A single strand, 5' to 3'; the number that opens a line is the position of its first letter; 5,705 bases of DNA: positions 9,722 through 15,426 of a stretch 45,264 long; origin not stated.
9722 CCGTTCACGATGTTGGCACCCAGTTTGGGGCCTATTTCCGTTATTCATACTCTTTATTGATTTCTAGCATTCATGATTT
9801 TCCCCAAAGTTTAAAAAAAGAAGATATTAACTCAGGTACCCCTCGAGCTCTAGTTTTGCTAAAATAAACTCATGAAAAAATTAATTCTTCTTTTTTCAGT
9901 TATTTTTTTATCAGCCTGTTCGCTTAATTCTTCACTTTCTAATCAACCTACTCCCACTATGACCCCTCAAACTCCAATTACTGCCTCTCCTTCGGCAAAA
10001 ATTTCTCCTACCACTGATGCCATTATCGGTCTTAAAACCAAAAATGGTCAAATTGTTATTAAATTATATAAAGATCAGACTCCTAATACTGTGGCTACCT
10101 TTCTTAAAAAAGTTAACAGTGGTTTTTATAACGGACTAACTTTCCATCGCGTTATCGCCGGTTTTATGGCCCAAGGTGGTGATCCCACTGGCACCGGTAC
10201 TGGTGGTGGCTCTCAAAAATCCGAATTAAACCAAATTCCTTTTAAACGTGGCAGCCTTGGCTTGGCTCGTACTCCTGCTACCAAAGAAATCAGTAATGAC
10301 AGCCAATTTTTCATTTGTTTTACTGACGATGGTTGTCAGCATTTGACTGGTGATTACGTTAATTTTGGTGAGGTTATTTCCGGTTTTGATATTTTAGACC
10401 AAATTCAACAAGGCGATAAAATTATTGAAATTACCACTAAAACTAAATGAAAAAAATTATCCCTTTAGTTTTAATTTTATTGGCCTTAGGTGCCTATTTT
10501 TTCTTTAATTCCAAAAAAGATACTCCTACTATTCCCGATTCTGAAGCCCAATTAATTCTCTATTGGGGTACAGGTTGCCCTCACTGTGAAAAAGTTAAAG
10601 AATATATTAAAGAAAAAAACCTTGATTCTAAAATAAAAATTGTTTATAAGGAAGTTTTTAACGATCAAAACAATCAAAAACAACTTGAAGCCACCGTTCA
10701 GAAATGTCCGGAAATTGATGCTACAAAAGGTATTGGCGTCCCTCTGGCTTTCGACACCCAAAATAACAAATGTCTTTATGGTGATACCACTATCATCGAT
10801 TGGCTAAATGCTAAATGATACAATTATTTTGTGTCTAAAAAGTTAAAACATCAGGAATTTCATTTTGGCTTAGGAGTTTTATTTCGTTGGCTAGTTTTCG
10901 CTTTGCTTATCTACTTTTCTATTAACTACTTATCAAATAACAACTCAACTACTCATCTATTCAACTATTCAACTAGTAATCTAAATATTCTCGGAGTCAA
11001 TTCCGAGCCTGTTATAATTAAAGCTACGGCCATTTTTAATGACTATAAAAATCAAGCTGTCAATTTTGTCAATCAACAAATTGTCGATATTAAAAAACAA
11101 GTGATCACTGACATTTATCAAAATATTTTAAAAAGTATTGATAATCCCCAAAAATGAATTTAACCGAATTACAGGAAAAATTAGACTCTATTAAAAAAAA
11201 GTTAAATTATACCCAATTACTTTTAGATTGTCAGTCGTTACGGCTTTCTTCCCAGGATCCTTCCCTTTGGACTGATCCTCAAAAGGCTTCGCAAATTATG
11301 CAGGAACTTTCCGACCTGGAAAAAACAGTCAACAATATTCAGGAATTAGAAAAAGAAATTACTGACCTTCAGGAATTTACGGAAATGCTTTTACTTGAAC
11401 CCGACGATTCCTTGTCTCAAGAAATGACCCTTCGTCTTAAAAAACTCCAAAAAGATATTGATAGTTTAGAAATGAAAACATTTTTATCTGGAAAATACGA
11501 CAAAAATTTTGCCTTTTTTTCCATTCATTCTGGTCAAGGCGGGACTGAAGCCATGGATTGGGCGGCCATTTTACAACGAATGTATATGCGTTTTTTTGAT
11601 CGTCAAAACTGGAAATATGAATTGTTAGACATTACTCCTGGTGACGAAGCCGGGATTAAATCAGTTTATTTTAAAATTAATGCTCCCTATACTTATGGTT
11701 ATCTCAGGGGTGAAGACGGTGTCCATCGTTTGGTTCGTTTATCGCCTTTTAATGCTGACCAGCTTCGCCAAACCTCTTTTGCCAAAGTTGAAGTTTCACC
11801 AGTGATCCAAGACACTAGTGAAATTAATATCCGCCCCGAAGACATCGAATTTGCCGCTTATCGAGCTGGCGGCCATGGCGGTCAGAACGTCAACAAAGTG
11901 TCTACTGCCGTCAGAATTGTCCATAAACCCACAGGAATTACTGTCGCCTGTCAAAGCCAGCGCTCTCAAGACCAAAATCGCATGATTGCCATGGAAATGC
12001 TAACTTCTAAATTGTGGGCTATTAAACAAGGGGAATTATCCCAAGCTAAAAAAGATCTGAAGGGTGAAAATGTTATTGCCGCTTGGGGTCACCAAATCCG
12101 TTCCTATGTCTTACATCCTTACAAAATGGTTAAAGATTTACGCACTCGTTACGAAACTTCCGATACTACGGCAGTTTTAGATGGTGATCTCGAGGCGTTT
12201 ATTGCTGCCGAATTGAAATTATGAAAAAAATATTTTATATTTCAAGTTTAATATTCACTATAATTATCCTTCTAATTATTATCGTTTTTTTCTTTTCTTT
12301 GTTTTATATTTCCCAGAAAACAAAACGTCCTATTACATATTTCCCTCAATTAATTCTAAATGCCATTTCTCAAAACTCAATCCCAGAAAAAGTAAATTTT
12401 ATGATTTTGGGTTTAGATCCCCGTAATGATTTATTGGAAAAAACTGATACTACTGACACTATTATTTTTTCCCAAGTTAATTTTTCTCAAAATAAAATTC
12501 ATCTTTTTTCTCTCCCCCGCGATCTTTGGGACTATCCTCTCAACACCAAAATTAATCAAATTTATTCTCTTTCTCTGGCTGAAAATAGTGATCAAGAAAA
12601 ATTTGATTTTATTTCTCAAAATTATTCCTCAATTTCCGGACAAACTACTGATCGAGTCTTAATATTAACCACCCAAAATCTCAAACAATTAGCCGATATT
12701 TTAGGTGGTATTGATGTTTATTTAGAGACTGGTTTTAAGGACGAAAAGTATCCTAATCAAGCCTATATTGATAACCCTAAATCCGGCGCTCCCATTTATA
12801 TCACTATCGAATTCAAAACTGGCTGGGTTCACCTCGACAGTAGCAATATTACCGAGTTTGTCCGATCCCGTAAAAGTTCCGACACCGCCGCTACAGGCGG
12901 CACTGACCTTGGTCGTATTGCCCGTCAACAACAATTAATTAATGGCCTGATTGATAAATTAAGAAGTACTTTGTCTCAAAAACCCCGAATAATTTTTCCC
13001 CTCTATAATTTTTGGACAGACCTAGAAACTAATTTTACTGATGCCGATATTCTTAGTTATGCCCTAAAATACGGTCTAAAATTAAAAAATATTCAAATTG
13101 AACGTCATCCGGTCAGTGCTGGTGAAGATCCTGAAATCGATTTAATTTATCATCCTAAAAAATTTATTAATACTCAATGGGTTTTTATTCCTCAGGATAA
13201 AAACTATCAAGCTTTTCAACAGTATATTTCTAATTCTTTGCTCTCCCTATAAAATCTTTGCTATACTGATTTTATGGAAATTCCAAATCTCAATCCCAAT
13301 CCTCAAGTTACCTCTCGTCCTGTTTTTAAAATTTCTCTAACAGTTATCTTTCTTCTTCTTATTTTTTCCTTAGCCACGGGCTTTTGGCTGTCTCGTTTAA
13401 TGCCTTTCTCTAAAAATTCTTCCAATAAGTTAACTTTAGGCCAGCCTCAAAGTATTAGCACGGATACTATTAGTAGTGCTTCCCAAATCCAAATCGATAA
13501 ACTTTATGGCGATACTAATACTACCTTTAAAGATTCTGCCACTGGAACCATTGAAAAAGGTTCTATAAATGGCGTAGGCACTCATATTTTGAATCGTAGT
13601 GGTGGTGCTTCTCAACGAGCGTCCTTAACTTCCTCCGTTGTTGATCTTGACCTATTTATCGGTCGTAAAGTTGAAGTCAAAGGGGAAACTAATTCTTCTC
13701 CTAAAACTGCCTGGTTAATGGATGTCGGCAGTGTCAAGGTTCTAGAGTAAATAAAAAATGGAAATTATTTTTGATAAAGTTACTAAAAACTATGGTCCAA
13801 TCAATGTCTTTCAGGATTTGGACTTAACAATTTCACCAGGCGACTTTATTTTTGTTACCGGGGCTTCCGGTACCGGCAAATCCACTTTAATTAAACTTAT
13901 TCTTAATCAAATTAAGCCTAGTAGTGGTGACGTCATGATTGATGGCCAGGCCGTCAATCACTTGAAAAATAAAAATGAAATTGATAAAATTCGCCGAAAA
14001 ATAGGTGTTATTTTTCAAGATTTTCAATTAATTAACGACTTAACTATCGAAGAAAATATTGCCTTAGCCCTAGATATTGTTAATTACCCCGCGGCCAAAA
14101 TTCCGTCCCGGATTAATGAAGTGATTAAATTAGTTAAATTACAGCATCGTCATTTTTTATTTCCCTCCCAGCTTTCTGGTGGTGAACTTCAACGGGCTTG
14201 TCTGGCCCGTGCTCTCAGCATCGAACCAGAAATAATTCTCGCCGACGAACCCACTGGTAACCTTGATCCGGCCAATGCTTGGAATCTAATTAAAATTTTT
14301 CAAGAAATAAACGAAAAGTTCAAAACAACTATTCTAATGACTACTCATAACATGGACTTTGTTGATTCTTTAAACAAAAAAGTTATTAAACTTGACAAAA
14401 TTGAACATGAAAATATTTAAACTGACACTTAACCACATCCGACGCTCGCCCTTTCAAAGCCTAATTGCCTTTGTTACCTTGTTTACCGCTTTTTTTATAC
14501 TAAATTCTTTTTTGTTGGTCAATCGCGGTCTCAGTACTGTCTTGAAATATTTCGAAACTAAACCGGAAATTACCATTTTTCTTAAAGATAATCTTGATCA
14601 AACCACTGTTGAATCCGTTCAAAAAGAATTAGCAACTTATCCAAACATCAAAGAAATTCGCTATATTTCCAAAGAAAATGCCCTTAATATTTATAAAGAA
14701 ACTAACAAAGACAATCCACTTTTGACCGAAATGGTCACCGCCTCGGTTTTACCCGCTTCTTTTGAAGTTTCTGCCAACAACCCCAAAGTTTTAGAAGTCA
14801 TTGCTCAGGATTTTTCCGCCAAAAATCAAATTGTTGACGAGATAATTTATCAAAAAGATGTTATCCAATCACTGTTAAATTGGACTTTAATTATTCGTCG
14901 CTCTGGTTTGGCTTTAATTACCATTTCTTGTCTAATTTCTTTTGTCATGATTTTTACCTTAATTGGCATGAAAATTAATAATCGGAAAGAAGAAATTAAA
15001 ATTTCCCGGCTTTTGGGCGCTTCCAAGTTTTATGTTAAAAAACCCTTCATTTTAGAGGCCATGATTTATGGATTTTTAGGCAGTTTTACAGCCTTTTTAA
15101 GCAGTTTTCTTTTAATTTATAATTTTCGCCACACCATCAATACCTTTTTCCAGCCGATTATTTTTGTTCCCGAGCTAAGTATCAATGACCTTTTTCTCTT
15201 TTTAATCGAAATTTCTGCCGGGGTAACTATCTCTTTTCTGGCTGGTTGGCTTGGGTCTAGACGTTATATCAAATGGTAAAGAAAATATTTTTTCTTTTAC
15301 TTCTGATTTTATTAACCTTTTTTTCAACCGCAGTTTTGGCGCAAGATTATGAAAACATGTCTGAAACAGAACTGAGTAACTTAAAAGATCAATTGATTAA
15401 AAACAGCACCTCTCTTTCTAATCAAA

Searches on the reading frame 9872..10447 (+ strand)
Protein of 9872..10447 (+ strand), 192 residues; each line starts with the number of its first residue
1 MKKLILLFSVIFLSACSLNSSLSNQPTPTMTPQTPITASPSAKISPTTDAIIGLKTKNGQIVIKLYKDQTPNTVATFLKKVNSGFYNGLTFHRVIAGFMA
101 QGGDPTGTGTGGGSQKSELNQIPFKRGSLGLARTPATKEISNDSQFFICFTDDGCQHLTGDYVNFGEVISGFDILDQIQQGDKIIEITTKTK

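Call 6: search_protein_families(library=pfam, proteins=[window:9872-10447:+], max_evalue=0.001)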
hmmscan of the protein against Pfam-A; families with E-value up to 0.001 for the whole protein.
window:9872-10447:+ (192 aa): 1 family
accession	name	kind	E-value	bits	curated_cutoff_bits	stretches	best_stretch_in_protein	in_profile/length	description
PF00160.26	Pro_isomerase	-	2.2e-38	132.4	21.7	1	54-182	4-141/159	Cyclophilin type peptidyl-prolyl cis-trans isomerase/CLD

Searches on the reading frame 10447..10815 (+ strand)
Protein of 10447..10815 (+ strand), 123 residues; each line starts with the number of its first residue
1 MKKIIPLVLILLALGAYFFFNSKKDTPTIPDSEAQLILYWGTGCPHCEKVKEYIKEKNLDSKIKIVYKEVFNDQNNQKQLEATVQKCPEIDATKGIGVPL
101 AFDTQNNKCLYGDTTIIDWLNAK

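Call 6: search_protein_families(library=pfam, proteins=[window:10447-10815:+], max_evalue=0.001)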
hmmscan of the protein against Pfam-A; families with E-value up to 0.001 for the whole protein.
window:10447-10815:+ (123 aa): 2 families
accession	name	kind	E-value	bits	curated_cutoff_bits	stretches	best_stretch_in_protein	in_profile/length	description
PF00462.30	Glutaredoxin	-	2.1e-05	25.1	22.9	1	37-83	2-44/60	Glutaredoxin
PF05768.20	Glrx-like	-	0.00039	21.1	26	1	35-76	1-42/77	Glutaredoxin-like domain (DUF836)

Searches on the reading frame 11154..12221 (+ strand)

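Call 7: search_protein_families(library=pfam, proteins=[window:11154-12221:+], max_evalue=0.001)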
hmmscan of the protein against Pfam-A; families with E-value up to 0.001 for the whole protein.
window:11154-12221:+ (356 aa): 2 families
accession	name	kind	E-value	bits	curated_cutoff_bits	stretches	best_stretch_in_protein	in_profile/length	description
PF03462.23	PCRF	-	1.8e-52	178.4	24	1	27-212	6-194/194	PCRF domain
PF00472.26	RF-1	-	1e-35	122.6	35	1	221-330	2-116/116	RF-1 domain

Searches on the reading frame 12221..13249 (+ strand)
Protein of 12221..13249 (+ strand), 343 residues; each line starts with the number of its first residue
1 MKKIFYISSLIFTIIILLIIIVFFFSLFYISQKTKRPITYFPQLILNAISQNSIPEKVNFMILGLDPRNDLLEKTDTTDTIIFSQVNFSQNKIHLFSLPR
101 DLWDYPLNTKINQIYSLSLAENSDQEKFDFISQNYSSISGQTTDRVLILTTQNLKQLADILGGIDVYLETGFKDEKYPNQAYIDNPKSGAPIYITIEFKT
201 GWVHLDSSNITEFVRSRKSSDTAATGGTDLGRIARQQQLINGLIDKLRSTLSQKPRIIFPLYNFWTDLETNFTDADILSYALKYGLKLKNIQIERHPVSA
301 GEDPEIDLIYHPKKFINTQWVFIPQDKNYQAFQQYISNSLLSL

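Call 7: search_protein_families(library=pfam, proteins=[window:12221-13249:+], max_evalue=0.001)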
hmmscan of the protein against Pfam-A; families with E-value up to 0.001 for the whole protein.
window:12221-13249:+ (343 aa): 1 family
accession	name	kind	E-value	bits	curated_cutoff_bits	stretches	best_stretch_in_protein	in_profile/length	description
PF03816.19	LytR_cpsA_psr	-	6.3e-21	75.5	24.6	1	78-248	2-149/150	LytR_cpsA_psr family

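Call 63: search_protein_families(library=ncbifam, proteins=[window:12221-13249:+], max_evalue=0.0001)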
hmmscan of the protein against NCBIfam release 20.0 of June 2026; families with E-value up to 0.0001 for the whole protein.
window:12221-13249:+ (343 aa): 3 families
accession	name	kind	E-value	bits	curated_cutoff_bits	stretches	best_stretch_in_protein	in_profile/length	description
TIGR00350.1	lytR_cpsA_psr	domain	5.3e-15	56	62.3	1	78-248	3-151/152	LCP family glycopolymer transferase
NF006897.1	PRK09379.1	equivalog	1.3e-08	34.5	441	0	196-290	172-260/298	polyisoprenyl-teichoic acid--peptidoglycan teichoic acid transferase TagU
NF051849.1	LCP_trans_Cps2A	equivalog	3.1e-05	23.4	650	1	155-252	315-390/477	LCP family glycopolymer transferase CpsA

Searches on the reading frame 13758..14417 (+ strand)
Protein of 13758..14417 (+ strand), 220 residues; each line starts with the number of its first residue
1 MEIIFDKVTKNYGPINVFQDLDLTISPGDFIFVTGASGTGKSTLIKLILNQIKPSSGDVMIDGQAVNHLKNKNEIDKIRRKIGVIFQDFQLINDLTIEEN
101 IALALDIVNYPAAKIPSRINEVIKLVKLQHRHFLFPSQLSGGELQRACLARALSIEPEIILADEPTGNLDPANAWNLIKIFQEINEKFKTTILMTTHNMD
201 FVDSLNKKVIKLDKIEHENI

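Call 7: search_protein_families(library=pfam, proteins=[window:13758-14417:+], max_evalue=0.001)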
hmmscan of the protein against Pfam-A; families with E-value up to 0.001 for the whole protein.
window:13758-14417:+ (220 aa): 10 families
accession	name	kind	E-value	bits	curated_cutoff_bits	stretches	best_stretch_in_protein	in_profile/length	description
PF00005.33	ABC_tran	-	1.4e-33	116.9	25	1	19-166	2-136/137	ABC transporter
PF13304.12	AAA_21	-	4.7e-07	30.6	27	1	116-202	220-303/304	AAA domain, putative AbiEii toxin, Type IV TA system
PF13401.12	AAA_22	-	1.2e-05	26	27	1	29-82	6-33/130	AAA domain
PF13191.12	AAA_16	-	1.5e-05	26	32.6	1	29-98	25-85/167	AAA ATPase domain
PF13175.12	AAA_15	-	2.4e-05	24.6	32.1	0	158-202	330-374/374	AAA ATPase domain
PF01637.24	ATPase_2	-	0.00017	22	33.2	1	27-134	19-131/225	ATPase domain predominantly from Archaea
PF05970.20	PIF1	-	0.00022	21.4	25.9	1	26-59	20-53/223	PIF1-like helicase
PF13555.12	AAA_29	-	0.00024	21.2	27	1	18-45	12-39/61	P-loop containing region of AAA domain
PF02463.25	SMC_N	-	0.00033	20.6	40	0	29-210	25-209/220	RecF/RecN/SMC N terminal domain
PF03266.21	NTPase_1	-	0.00051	20.4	23.9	0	31-73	2-42/168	NTPase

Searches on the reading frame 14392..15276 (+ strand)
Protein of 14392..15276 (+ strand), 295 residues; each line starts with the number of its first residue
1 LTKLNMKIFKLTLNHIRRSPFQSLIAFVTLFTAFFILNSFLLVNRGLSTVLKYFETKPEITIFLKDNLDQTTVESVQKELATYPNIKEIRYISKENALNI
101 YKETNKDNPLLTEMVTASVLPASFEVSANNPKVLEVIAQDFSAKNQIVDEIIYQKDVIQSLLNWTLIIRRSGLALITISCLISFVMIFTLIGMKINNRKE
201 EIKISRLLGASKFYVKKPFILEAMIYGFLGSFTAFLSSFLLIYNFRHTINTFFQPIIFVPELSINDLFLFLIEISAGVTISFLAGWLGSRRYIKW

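Call 7: search_protein_families(library=pfam, proteins=[window:14392-15276:+], max_evalue=0.001)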
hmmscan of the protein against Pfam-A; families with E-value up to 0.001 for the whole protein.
window:14392-15276:+ (295 aa): 2 families
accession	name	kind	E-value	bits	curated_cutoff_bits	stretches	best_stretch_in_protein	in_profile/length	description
PF18075.7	FtsX_ECD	-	1.4e-17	64.5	23.5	1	59-147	2-93/96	FtsX extracellular domain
PF02687.27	FtsX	-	3.6e-12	46.8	25.5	1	175-294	3-117/120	FtsX-like permease C-terminal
